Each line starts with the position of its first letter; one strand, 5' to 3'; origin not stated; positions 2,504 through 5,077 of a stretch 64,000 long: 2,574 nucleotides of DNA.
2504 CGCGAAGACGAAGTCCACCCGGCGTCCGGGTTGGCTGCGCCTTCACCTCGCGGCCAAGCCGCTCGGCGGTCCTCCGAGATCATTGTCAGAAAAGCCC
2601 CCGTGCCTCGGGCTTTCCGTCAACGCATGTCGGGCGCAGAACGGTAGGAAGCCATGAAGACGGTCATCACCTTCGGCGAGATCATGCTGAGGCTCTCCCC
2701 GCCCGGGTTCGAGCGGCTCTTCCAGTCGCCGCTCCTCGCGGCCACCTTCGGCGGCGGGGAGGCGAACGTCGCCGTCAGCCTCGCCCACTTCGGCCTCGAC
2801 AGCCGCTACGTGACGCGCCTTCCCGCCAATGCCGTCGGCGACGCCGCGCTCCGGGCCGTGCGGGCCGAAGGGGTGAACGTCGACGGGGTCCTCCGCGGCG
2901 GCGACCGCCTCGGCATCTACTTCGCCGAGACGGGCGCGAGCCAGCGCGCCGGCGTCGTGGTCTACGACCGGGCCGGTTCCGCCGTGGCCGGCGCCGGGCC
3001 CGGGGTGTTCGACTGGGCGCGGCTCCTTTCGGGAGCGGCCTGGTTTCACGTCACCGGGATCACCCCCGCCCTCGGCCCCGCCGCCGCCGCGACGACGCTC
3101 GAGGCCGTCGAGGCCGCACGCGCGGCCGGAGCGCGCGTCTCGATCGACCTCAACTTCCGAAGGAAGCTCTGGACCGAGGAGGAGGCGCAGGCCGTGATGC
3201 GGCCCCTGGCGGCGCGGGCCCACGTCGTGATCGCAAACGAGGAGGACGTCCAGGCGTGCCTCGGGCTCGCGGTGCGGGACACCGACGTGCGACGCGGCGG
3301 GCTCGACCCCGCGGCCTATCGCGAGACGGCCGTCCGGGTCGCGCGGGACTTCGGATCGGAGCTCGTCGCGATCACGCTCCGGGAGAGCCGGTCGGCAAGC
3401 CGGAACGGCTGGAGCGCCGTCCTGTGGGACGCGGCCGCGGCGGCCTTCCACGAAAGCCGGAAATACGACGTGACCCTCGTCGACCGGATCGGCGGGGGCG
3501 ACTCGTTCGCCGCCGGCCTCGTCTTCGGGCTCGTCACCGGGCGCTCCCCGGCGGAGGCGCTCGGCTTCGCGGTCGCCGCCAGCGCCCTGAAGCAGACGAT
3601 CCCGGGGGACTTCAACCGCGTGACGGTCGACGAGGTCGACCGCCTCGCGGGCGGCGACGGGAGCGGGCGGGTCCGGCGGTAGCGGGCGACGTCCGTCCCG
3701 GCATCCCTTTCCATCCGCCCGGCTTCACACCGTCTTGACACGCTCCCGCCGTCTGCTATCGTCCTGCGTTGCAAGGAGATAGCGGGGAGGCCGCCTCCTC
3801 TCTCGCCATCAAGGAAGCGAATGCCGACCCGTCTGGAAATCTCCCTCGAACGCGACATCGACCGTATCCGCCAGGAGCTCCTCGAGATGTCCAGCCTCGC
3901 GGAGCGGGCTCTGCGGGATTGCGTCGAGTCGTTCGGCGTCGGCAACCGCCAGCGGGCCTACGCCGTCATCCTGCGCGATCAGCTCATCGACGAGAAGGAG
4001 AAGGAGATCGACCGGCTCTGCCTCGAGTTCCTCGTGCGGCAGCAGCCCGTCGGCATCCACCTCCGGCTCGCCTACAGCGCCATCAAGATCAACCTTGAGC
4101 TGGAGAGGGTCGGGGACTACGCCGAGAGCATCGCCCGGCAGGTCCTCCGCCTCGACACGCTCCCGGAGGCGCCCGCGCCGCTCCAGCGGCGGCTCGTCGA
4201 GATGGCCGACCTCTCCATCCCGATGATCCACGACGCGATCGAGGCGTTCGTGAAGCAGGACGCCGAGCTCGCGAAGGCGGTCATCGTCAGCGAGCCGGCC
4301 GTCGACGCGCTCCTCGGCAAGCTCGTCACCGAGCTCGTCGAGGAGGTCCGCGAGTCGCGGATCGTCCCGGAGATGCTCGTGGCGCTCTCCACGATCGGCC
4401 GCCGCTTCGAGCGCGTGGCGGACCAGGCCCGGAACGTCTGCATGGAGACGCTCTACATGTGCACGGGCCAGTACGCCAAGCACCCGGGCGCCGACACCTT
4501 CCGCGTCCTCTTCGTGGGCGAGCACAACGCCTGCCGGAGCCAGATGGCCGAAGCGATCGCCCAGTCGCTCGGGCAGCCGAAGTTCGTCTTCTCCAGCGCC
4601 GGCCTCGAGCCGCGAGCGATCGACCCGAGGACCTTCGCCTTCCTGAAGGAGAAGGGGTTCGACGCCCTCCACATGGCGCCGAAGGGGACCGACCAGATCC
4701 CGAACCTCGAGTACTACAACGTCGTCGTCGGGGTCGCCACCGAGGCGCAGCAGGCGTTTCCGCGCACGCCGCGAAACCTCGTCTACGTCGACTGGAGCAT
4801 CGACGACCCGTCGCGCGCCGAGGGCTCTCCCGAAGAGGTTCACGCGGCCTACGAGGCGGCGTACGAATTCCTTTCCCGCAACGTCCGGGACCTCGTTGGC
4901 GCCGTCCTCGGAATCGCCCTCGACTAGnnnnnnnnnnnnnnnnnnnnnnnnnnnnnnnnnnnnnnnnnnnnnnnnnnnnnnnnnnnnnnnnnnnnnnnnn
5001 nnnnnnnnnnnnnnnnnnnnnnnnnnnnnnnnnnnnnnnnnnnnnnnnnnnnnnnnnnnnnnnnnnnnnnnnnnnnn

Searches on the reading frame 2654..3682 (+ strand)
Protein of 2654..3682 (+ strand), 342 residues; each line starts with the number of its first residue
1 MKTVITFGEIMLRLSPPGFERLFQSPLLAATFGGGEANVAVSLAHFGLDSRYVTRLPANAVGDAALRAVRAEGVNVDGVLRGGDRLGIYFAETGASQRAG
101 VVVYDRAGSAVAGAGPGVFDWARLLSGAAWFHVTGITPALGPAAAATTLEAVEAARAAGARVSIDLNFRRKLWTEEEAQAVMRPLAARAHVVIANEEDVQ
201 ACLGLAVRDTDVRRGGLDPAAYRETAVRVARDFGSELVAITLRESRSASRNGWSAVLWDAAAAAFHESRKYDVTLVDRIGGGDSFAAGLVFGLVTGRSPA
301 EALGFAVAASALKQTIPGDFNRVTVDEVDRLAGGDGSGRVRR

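Call 27: search_protein_families(library=pfam, proteins=[window:2654-3682:+], max_evalue=0.0001)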
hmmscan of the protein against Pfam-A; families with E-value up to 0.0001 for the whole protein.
window:2654-3682:+ (342 aa): 1 family
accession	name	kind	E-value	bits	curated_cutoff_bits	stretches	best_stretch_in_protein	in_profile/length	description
PF00294.29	PfkB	-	3.3e-26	92.8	25.8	1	3-313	3-289/302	pfkB family carbohydrate kinase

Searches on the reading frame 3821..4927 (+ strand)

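Call 27: search_protein_families(library=pfam, proteins=[window:3821-4927:+], max_evalue=0.0001)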
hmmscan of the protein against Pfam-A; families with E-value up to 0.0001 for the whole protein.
window:3821-4927:+ (368 aa): 2 families
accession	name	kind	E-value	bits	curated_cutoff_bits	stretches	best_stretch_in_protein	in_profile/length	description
PF01895.24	PhoU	-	4.4e-33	114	23.5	2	20-108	1-89/89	PhoU domain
PF01451.26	LMWPc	-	2.4e-12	47.7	23.2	1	229-358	1-143/144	Low molecular weight phosphotyrosine protein phosphatase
